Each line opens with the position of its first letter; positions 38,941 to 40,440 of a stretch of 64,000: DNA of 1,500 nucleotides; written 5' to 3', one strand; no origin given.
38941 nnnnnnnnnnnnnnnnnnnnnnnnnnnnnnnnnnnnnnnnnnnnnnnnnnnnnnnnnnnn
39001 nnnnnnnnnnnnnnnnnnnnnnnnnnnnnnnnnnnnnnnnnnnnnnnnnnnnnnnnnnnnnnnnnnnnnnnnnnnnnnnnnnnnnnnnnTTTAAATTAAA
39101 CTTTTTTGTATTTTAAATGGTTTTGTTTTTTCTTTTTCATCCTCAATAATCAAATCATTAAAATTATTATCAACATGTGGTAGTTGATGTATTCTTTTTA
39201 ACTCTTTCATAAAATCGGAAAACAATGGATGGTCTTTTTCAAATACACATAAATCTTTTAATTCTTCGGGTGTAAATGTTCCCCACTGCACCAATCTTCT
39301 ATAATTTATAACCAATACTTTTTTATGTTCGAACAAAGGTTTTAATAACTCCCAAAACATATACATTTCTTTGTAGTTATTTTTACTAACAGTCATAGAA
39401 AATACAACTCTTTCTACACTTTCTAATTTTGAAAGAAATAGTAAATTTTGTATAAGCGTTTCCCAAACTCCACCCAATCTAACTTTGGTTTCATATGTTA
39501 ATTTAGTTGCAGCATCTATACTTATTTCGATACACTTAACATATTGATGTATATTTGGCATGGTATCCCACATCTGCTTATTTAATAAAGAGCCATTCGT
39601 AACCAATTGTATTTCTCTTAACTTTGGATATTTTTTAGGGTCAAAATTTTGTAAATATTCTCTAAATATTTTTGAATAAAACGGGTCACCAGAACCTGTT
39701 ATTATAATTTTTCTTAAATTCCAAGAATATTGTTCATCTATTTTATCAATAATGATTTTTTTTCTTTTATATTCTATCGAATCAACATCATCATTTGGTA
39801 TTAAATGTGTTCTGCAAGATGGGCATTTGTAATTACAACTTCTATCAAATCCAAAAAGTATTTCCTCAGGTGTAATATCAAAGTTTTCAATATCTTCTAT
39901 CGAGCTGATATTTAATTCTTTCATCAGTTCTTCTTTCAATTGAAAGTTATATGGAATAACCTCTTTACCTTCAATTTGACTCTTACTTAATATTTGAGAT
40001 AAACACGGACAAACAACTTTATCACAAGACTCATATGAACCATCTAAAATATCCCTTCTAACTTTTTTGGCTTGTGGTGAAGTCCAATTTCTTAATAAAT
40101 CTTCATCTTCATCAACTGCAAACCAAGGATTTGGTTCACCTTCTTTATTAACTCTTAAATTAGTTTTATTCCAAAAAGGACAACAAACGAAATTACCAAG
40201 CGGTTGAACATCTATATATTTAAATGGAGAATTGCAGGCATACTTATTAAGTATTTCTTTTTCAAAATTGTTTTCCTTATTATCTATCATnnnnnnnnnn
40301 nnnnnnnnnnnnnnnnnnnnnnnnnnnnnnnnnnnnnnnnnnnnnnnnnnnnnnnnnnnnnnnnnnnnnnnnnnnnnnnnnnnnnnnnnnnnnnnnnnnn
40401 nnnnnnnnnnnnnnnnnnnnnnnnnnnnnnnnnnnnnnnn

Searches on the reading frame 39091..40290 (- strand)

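Call 12: search_protein_families(library=pfam, proteins=[window:39091-40290:-], max_evalue=0.01)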
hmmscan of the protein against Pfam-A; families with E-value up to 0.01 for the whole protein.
window:39091-40290:- (399 aa): 1 family
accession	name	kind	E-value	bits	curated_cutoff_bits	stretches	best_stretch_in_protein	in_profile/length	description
PF04055.27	Radical_SAM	-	2.7e-07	31.4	29.5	1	150-309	5-159/166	Radical SAM superfamily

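Call 13: search_protein_families(library=phrogs, proteins=[window:39091-40290:-], max_evalue=0.001)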
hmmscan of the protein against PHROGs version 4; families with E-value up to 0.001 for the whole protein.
window:39091-40290:- (399 aa): 0 families
